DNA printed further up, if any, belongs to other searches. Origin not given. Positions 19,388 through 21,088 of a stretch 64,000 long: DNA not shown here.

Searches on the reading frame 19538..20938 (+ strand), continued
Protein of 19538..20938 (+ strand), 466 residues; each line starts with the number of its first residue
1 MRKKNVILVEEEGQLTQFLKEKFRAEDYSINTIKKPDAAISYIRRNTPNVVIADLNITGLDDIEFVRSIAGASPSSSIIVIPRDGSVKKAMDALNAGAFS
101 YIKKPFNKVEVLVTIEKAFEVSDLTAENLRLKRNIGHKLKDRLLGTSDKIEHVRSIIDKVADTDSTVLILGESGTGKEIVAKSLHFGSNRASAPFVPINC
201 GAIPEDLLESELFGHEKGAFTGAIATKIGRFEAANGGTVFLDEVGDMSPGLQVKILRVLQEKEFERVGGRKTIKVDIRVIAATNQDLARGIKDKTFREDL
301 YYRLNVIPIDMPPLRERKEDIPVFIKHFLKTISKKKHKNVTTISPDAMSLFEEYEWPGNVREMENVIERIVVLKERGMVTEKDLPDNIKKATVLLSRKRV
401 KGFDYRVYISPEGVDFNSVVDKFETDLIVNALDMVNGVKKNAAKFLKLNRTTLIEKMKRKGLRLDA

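Call 65: list_cluster_members(proteins=[P0005, P0007, P0009, P0006, P0013, P0012])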
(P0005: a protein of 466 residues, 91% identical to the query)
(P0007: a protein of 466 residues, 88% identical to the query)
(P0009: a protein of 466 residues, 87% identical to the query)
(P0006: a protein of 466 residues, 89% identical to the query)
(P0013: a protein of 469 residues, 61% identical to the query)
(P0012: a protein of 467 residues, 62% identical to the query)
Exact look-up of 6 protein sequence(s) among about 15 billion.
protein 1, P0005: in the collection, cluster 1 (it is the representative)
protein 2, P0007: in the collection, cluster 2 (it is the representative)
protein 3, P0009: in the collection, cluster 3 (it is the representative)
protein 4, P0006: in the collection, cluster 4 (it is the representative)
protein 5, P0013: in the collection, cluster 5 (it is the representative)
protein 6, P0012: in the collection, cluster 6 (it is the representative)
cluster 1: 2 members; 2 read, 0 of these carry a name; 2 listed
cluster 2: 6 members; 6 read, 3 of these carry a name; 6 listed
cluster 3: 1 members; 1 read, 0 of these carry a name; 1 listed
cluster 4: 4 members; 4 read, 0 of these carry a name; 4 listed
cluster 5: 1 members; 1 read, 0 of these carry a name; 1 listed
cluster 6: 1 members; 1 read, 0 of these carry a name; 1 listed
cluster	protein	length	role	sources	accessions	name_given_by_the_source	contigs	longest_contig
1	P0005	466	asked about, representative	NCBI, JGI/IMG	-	-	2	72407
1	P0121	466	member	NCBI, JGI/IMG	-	-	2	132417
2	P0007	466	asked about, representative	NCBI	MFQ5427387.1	MAG: sigma-54-dependent transcriptional regulator [Thermodesulfobacteriota bacterium]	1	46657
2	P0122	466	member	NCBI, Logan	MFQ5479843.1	MAG: sigma-54-dependent transcriptional regulator [Thermodesulfobacteriota bacterium]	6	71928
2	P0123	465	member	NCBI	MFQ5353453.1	MAG: sigma-54-dependent transcriptional regulator [Thermodesulfobacteriota bacterium]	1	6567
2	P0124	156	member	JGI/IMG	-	-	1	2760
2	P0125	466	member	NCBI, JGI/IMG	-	-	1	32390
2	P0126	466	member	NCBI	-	-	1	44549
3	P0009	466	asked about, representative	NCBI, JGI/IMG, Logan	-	-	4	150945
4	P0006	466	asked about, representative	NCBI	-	-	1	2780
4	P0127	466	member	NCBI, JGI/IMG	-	-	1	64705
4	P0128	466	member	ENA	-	-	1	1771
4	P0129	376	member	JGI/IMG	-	-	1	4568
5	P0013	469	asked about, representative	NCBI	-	-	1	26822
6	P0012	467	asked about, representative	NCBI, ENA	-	-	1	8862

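Call 83: search_protein_families(library=ncbifam, proteins=[window:19538-20938:+], max_evalue=1e-10)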
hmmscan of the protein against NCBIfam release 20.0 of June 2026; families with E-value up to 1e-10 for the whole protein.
window:19538-20938:+ (466 aa): 33 families (the best 25 are shown)
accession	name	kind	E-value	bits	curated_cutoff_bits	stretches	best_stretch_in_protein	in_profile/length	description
NF008469.0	PRK11361.1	equivalog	2.8e-126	421.9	714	1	4-461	5-455/461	acetoacetate metabolism transcriptional regulator AtoC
TIGR01818.1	ntrC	equivalog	6.5e-126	420.8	558.6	1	8-458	3-461/463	nitrogen regulation protein NR(I)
TIGR02915.1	PEP_resp_reg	equivalog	6.8e-125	417.4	502.6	1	7-462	2-444/445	PEP-CTERM-box response regulator transcription factor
NF041552.1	TF_PrdR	equivalog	2.8e-120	402.4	795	1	137-459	263-575/577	sigma-54 dependent transcriptional regulator PrdR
TIGR01817.1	nifA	equivalog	7e-113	378.2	528.85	1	131-386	186-440/534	nif-specific transcriptional activator NifA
NF051870.1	NAssimRespRegNtrX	equivalog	1.7e-110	370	600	1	4-461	2-451/452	nitrogen assimilation response regulator NtrX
NF007689.0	PRK10365.1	equivalog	1.2e-106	357.2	760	1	5-459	7-441/441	sigma-54-dependent response regulator transcription factor ZraR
NF008176.1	PRK10923.1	equivalog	1.2e-101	340.7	620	1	1-462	1-468/469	nitrogen regulation protein NR(I)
NF041946.1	LuxO_transreg_Vib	equivalog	1.1e-100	337.7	800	1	16-458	9-458/463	quorum-sensing sigma-54 dependent transcriptional regulator LuxO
NF003451.0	PRK05022.1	equivalog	1.3e-100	337.6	476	1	91-463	132-511/512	nitric oxide reductase transcriptional regulator NorR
NF011695.0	PRK15115.1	equivalog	2.5e-100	336.3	763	1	4-460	7-436/445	two-component system response regulator GlrR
NF049963.1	RespRegFlgRCampy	domain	1.9e-98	330.1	750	1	5-385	2-378/429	fla regulon two-component system response regulator FlgR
NF011958.0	PRK15429.1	equivalog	1.6e-97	327.8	830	1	124-464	360-688/692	formate hydrogenlyase transcriptional activator FlhA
NF038308.1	RNA_repair_RtcR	equivalog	1.1e-96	324.8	650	1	100-453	135-504/530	RNA repair transcriptional activator RtcR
NF050807.1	TransRegFlbDCaul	equivalog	2.9e-96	323.1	750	1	29-459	26-437/454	sigma-54-dependent transcriptional regulator FlbD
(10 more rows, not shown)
